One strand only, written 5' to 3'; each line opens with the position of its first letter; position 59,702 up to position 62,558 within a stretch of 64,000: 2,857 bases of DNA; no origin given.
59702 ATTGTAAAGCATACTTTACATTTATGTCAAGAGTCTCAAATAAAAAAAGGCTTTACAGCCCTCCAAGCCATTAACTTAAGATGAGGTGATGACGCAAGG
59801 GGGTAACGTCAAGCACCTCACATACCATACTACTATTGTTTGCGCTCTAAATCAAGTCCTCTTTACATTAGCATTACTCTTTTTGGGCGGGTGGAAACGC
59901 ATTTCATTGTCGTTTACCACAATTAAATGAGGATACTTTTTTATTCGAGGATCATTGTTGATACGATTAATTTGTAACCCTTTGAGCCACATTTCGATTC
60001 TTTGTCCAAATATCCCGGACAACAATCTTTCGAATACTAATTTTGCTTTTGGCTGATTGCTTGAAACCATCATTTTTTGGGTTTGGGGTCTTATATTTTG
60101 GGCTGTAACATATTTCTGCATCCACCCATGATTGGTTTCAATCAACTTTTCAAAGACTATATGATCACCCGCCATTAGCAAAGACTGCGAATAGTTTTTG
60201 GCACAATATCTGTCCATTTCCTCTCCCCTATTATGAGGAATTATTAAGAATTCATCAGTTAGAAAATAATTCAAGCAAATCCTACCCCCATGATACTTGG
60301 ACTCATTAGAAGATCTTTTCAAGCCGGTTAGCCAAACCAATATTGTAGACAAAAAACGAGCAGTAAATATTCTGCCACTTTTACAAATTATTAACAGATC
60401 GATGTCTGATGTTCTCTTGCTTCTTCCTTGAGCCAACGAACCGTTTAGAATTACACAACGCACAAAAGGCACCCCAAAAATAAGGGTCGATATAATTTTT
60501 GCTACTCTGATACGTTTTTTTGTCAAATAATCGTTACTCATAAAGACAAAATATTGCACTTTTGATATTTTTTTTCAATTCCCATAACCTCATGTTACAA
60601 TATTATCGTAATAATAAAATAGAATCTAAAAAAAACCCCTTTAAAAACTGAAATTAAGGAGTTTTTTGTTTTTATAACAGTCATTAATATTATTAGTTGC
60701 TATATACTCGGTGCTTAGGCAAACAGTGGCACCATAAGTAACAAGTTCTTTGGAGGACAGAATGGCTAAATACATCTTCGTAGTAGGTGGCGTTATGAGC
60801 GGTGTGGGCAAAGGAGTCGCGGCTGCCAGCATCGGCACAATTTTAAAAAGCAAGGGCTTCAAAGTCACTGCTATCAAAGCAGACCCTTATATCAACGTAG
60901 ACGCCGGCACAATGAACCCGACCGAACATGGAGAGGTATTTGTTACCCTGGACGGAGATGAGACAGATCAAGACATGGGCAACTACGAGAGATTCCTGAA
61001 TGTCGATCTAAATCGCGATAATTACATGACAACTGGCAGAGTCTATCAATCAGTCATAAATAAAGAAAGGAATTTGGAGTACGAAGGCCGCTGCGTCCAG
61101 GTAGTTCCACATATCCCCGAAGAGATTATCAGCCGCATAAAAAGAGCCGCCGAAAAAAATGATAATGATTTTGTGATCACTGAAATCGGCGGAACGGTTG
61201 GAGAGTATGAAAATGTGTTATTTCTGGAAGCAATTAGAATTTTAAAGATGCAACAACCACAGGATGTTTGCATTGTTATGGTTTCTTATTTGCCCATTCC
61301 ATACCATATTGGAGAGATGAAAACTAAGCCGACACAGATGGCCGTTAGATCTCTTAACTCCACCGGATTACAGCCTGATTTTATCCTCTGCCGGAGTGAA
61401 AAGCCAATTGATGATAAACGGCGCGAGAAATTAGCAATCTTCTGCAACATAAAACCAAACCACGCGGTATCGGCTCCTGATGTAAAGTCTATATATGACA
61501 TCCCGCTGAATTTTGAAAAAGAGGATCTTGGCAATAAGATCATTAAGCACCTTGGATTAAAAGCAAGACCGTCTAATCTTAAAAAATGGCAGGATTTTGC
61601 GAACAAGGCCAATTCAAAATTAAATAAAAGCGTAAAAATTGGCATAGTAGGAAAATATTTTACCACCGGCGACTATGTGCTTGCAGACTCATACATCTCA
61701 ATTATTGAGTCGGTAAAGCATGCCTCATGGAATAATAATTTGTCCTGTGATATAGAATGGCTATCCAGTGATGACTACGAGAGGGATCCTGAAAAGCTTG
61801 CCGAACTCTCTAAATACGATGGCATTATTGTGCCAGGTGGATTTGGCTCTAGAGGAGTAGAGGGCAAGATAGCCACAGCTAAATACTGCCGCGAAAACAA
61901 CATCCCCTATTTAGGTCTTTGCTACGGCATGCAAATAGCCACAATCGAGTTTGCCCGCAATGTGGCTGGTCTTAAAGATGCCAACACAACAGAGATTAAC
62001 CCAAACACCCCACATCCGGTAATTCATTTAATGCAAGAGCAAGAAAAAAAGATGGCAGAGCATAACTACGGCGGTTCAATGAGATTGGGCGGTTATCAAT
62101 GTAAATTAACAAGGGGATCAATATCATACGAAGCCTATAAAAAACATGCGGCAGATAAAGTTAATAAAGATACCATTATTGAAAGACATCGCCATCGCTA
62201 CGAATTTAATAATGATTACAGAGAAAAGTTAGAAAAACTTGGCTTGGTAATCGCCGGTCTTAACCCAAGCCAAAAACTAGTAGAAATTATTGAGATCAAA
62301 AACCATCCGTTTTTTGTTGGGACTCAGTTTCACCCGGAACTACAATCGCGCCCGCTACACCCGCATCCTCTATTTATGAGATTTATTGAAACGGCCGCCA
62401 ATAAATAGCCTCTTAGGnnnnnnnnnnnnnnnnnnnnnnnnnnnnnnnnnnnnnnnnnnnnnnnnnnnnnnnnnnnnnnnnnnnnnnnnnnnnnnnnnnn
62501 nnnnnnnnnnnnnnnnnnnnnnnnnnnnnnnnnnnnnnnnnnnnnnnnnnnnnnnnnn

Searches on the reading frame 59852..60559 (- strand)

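Call 71: search_protein_families(library=pfam, proteins=[window:59852-60559:-], max_evalue=0.001)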
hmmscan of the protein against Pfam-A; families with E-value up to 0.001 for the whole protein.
window:59852-60559:- (235 aa): 2 families
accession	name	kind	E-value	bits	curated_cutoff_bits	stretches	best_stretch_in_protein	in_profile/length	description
PF18765.7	Polbeta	-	0.00011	22.7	26.9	1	31-62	11-42/93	Polymerase beta, Nucleotidyltransferase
PF01909.29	NTP_transf_2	-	0.00047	20.9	21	1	33-63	14-46/93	Nucleotidyltransferase domain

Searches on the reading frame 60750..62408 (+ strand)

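Call 19: search_protein_families(library=pfam, proteins=[window:60750-62408:+], max_evalue=0.001)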
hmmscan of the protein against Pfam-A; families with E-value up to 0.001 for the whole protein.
window:60750-62408:+ (552 aa): 4 families
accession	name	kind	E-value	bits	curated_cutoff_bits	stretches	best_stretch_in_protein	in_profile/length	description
PF06418.20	CTP_synth_N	-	1.2e-109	366.2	26.1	1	7-270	1-265/265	CTP synthase N-terminus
PF00117.34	GATase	-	6.6e-39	134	22.8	1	311-547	2-189/190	Glutamine amidotransferase class-I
PF01656.29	CbiA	-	2.1e-06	28.1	25.4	1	12-105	3-54/125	CobQ/CobB/MinD/ParA nucleotide binding domain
PF07722.19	Peptidase_C26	-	6e-05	23.4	20.5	0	377-530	98-219/219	Peptidase C26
